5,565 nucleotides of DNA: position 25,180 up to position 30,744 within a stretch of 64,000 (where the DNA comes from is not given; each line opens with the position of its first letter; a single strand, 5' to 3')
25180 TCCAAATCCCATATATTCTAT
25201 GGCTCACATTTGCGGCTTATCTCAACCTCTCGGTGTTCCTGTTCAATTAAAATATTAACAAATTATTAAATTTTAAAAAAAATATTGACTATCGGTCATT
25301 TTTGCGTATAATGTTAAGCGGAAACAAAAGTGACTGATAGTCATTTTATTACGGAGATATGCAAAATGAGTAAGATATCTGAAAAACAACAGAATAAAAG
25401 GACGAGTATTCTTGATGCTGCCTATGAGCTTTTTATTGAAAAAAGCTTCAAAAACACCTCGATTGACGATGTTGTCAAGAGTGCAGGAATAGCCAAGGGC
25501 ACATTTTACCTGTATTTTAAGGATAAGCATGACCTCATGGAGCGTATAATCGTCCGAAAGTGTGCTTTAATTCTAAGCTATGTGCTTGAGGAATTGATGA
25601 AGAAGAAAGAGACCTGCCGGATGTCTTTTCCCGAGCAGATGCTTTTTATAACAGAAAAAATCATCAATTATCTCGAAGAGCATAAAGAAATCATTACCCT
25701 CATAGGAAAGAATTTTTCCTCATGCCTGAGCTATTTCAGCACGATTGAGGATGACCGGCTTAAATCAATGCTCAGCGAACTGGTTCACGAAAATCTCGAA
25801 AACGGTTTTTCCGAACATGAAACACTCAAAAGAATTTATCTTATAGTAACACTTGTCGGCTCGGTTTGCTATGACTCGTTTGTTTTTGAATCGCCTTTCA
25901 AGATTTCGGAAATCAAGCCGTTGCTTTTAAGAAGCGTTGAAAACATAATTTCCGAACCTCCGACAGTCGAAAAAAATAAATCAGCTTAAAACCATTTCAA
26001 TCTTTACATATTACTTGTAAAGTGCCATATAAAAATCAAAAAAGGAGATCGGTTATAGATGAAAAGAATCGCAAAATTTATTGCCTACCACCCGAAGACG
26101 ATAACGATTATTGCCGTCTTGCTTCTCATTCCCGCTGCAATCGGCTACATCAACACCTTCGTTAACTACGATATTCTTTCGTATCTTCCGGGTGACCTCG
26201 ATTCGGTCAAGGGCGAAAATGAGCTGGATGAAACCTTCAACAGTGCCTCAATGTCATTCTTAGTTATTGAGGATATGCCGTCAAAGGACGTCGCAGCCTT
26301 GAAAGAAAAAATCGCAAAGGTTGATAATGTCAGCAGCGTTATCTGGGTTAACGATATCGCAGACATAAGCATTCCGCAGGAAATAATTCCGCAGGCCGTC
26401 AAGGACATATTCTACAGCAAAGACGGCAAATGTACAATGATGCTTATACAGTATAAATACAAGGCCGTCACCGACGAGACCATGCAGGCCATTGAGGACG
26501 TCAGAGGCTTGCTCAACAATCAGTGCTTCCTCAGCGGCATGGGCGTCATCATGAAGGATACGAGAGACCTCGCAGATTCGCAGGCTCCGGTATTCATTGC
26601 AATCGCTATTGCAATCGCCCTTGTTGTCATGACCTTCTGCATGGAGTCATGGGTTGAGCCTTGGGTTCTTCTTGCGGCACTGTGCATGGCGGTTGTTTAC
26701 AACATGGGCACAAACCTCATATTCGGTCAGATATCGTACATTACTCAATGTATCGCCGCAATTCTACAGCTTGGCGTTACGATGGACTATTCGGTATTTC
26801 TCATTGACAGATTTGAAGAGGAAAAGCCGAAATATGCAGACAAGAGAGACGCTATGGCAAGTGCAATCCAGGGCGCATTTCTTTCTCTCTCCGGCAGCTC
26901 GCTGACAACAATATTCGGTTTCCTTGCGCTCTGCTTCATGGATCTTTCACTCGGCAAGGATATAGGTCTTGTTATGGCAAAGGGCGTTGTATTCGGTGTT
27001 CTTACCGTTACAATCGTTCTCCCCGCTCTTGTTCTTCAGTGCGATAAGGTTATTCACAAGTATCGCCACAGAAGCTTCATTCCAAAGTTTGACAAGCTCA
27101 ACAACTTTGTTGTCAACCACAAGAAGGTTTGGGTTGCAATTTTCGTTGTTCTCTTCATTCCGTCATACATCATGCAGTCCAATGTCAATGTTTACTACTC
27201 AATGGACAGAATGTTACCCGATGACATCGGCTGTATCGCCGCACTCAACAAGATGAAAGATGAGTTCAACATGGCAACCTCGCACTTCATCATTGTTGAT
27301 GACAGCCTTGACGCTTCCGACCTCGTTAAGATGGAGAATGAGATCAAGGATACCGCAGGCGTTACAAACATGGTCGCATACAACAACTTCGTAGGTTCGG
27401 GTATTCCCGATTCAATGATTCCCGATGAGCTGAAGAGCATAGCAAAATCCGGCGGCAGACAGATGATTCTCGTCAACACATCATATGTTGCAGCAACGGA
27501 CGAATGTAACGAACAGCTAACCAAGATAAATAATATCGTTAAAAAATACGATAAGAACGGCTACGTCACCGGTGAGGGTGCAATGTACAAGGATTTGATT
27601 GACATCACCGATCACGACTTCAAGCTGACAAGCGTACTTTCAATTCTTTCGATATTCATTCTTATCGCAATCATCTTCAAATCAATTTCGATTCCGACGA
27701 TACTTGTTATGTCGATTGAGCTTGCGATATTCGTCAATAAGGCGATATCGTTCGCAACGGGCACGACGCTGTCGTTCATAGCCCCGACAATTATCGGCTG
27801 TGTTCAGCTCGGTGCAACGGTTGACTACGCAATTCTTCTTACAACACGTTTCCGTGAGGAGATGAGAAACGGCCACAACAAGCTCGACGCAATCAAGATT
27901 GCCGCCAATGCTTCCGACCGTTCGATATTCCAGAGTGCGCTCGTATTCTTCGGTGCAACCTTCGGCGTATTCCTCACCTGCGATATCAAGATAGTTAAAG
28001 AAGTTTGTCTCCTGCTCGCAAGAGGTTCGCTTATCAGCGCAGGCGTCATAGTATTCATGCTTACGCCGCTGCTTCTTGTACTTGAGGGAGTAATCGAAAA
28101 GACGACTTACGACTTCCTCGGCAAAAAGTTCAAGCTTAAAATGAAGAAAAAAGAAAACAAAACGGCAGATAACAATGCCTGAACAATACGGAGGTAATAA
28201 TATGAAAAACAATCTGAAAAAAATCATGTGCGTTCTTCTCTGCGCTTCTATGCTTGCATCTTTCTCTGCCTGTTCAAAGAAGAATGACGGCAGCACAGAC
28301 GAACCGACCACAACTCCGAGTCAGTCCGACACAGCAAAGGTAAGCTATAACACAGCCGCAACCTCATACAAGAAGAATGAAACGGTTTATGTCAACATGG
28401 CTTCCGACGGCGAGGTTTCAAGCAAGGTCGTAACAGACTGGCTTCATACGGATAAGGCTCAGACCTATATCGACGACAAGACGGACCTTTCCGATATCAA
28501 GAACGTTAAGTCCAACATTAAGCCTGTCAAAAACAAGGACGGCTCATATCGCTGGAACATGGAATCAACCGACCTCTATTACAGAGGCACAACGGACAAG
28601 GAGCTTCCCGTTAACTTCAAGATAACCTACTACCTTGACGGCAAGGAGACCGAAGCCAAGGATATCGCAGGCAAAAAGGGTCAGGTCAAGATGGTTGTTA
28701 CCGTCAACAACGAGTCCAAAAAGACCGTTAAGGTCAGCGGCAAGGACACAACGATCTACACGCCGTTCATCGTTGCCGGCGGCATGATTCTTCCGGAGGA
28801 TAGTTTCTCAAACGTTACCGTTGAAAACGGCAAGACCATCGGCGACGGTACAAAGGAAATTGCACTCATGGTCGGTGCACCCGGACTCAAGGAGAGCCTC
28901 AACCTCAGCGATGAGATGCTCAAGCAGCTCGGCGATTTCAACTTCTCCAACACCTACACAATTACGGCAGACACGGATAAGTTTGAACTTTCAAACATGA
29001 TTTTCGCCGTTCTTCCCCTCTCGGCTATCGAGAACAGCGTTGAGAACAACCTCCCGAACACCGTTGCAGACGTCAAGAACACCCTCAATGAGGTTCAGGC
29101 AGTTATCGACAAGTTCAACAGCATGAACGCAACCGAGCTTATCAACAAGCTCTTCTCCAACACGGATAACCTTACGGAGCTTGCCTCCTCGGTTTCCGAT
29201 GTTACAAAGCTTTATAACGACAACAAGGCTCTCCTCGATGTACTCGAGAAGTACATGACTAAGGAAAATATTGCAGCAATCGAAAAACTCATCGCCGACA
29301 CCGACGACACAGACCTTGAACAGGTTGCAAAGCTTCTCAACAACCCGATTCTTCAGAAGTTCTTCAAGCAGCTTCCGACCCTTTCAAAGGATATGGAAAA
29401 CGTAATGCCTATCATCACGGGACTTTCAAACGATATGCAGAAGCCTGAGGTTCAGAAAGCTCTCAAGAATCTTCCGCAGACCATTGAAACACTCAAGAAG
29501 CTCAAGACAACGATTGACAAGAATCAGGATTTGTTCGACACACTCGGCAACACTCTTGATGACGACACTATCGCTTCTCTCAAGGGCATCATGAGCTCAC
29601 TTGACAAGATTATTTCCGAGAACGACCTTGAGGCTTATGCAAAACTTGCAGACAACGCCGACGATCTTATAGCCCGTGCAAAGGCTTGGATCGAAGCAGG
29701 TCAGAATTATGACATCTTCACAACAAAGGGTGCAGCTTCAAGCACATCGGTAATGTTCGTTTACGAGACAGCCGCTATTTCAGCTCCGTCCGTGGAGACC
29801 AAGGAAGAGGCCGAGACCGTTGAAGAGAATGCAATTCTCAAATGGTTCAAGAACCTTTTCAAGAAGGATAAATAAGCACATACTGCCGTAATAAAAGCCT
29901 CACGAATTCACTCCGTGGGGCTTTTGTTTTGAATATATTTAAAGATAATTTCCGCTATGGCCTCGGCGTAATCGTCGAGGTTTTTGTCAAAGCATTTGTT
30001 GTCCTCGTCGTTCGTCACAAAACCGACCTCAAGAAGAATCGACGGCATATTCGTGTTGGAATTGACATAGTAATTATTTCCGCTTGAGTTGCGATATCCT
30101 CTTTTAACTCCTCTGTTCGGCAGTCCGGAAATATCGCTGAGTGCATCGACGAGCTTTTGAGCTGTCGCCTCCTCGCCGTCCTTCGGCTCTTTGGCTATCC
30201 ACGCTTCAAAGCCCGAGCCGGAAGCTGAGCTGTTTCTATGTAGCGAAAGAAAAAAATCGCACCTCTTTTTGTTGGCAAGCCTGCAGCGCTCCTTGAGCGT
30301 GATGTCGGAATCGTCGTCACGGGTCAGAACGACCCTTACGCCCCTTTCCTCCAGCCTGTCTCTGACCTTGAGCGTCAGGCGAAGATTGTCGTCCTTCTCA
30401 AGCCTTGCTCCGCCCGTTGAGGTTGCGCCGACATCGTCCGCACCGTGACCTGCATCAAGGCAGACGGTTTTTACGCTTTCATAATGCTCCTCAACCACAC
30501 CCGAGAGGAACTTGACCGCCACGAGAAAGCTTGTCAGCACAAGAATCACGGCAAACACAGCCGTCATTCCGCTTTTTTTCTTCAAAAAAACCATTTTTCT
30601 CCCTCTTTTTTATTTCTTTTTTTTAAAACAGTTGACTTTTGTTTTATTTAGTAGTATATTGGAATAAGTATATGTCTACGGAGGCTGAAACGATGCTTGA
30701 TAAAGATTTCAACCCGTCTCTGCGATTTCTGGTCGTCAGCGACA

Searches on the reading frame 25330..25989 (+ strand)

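Call 40: search_protein_families(library=pfam, proteins=[window:25330-25989:+], max_evalue=0.01)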
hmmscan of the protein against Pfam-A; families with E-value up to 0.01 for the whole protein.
window:25330-25989:+ (219 aa): 2 families
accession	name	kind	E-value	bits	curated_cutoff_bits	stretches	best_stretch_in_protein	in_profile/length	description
PF00440.29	TetR_N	-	2.9e-16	59.4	24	1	27-73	1-47/47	Bacterial regulatory proteins, tetR family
PF13022.12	HTH_Tnp_1_2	-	0.0042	17.6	27.9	1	30-67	14-51/122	Helix-turn-helix of insertion element transposase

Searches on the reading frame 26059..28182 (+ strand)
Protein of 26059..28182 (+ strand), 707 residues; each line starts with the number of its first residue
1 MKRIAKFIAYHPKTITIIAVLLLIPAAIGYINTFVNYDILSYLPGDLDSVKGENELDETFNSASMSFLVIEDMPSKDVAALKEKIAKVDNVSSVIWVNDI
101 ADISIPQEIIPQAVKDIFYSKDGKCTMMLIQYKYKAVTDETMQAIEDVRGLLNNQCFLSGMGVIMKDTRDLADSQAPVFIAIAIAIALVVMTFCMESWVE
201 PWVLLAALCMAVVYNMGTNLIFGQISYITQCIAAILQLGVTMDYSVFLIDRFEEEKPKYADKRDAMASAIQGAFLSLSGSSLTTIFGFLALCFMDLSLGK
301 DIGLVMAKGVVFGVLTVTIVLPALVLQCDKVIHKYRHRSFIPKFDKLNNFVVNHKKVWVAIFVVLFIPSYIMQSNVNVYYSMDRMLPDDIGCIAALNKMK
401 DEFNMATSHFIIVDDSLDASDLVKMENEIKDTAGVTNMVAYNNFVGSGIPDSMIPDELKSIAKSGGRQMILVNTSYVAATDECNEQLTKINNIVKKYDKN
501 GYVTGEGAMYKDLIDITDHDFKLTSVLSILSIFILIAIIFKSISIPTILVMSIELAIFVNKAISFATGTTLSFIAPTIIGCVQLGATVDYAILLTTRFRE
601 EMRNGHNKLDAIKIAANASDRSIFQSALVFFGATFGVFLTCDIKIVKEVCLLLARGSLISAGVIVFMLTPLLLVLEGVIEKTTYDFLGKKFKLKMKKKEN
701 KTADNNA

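Call 40: search_protein_families(library=pfam, proteins=[window:26059-28182:+], max_evalue=0.01)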
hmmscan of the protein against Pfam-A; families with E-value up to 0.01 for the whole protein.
window:26059-28182:+ (707 aa): 2 families
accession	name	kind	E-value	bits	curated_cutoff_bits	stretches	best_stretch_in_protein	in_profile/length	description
PF03176.21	MMPL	-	5.6e-67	226.5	20.5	2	46-326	6-300/333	MMPL family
PF00873.25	ACR_tran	-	3.5e-11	42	28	2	168-319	856-1007/1021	AcrB/AcrD/AcrF family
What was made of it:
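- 26059..28182 (+): MMPL-family transporter upstream of P3 (context). Pfam MMPL E=6e-67 (call 40).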

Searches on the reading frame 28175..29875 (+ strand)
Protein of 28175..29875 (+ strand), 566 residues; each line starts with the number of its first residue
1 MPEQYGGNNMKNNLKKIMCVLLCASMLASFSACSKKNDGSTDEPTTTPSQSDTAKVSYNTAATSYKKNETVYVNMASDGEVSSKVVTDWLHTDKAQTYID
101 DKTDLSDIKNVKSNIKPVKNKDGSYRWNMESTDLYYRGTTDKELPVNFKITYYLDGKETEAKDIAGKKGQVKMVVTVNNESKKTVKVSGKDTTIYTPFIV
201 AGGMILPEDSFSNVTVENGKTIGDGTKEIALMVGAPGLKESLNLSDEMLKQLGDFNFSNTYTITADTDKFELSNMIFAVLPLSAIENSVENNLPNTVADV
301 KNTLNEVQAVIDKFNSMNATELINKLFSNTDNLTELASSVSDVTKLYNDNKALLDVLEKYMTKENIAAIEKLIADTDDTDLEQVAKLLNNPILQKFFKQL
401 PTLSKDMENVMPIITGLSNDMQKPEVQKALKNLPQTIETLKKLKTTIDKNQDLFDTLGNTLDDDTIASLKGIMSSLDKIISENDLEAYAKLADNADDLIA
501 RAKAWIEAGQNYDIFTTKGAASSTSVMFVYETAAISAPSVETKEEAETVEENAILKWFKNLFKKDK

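Call 4: search_protein_families(library=ncbifam, proteins=[window:28175-29875:+], max_evalue=1)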
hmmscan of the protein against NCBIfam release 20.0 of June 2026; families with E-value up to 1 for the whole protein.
window:28175-29875:+ (566 aa): 4 families
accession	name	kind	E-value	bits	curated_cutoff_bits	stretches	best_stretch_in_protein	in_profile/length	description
NF047631.1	SodCMycob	equivalog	0.076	12.6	230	1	16-63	9-55/236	superoxide dismutase[Cu-Zn]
TIGR00020.2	prfB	exception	0.12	11.4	370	1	419-496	39-114/353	peptide chain release factor 2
NF008070.2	PRK10807.1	equivalog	0.39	9.3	525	1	367-475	412-518/542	intermembrane transport protein PqiB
NF041742.1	WGxxGxxG_fam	subfamily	0.66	10.6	35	1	10-50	1-42/69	WGxxGxxG family protein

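Call 5: search_protein_families(library=pfam, proteins=[window:28175-29875:+], max_evalue=0.1)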
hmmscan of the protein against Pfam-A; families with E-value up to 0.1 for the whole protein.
window:28175-29875:+ (566 aa): 5 families
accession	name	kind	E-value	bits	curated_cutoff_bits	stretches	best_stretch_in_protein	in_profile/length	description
PF23195.1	UBQLN1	-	0.042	14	27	0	316-358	14-56/70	Ubiquilin-1-like domain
PF03730.19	Ku_C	-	0.062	14.3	23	0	388-444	7-58/90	Ku70/Ku80 C-terminal arm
PF14357.11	DUF4404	-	0.065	14.3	27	0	455-501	10-59/83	Domain of unknown function (DUF4404)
PF25375.1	Lin-15B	-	0.066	13.7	27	0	398-441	76-120/121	Lin-15B-like domain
PF20363.3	DUF6658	-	0.088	13.1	27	0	11-66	10-64/178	Family of unknown function (DUF6658)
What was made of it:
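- On LPXTG / sortase cell-wall sorting signal: No Gram_pos_anchor hit in Pfam or NCBIfam (calls 4, 5).
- The tail lacks the tripartite signature of known sorting signals, and no NCBIfam or Pfam sorting-domain model matches (calls 4, 5). The carriers are wall-exposed, adhesin-like proteins (call 5).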

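Call 11: find_homologous_proteins(query=window:28175-29875:+, max_evalue=0.00001)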
Query window:28175-29875:+ (566 aa): 703 proteins with E <= 0.00001 among 8000 candidates; the best 120 are listed.
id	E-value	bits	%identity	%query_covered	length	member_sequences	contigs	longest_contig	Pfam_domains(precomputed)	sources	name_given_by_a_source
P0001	0.0e+0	1178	97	100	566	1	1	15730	-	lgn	-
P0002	0.0e+0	1178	97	100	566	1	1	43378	-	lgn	-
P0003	0.0e+0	1176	96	100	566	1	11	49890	-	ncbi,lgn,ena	-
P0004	0.0e+0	1174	96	100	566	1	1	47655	-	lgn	-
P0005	0.0e+0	1173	96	100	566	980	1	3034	-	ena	-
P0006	0.0e+0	1156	95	100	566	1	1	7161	-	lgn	-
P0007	0.0e+0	1153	97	98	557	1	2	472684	-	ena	-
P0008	0.0e+0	1153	94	100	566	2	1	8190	-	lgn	-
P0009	0.0e+0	1151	96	98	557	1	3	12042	-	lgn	-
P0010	0.0e+0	1137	94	98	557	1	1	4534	-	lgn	-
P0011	0.0e+0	1135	93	100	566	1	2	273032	-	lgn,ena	-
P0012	0.0e+0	1117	93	98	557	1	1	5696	-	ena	-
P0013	0.0e+0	1115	92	98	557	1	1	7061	-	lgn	-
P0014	0.0e+0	1115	93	96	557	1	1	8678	-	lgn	-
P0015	0.0e+0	1114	93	98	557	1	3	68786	-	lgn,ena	-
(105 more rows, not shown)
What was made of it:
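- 28175..29875 (+): P3: probable lipoprotein (start probably 28202) overlapping the stop of the MMPL gene by 8 bases, with an acidic linker and a short cationic tail. 120 orthologs at 87-97% identity (call 11).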

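Call 68: predict_structure(alignment_id=A2)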
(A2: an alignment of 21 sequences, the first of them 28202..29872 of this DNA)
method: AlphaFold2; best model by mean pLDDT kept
length: 557 residues; sequences in the alignment: 21
mean_pLDDT: 42.5   pTM: 0.30
mean pLDDT of the five models: 42.5, 41.3, 36.9, 35.4, 34.9
residues with pLDDT >= 90: 0; 70-90: 24; 50-70: 161; < 50: 372
segments of 3 or more residues with pLDDT < 50: 1-34, 36-137, 175-196, 210-249, 263-324, 359-392, 447-452, 495-557
pLDDT, mean of each block of 10 residues (from residue 1): 30 28 25 30 23 26 29 27 23 28 27 28 24 47 80 69 68 46 46 49 60 38 34 35 37 66 48 33 29 32 34 40 52 66 63 52 42 34 42 52 63 69 63 58 48 51 54 56 57 46 26 26 32 27 31 29
secondary structure, 60 per line:
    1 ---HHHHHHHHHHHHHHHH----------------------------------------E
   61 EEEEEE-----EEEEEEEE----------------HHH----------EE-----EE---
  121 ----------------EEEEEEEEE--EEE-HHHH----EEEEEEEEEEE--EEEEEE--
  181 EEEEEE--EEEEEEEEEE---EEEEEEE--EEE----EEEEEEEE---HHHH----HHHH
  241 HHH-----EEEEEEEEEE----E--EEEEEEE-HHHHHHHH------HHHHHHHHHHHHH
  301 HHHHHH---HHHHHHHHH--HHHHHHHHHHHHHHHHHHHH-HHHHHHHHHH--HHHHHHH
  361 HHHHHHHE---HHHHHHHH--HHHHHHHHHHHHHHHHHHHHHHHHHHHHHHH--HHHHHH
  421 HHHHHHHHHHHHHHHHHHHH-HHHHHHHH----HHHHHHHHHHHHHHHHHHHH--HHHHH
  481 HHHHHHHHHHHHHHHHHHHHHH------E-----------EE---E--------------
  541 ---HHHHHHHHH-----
elements in order: H4-19 E60-66 E72-79 E137-145 E148-150 H152-155 E160-170 E173-178 E181-186 E189-198 E202-208 E211-213 E218-225 H229-232 H237-243 E249-258 E266-272 H274-281 H288-306 H310-318 H321-340 H342-351 H354-367 H372-379 H382-412 H415-440 H442-449 H454-473 H476-502 H544-552
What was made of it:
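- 29828..29872 (+): P3 tail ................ The low-confidence AF2 model predicts a helix at residues 544-552 after a coil (call 68).
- The P3 tail is a helix after a coil, at low confidence (call 68).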

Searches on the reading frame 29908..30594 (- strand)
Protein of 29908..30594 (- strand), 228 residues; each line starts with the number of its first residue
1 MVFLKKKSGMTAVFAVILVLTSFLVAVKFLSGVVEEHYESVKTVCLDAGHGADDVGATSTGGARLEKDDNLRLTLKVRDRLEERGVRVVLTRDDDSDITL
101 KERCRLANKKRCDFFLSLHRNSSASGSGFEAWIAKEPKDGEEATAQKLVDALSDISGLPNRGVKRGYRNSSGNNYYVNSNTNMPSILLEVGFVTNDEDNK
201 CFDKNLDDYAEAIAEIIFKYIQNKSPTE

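Call 40: search_protein_families(library=pfam, proteins=[window:29908-30594:-], max_evalue=0.01)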
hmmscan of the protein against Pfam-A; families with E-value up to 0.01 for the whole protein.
window:29908-30594:- (228 aa): 1 family
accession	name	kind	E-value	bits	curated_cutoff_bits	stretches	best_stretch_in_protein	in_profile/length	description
PF01520.23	Amidase_3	-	2.1e-44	152.1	27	1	44-217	1-172/174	N-acetylmuramoyl-L-alanine amidase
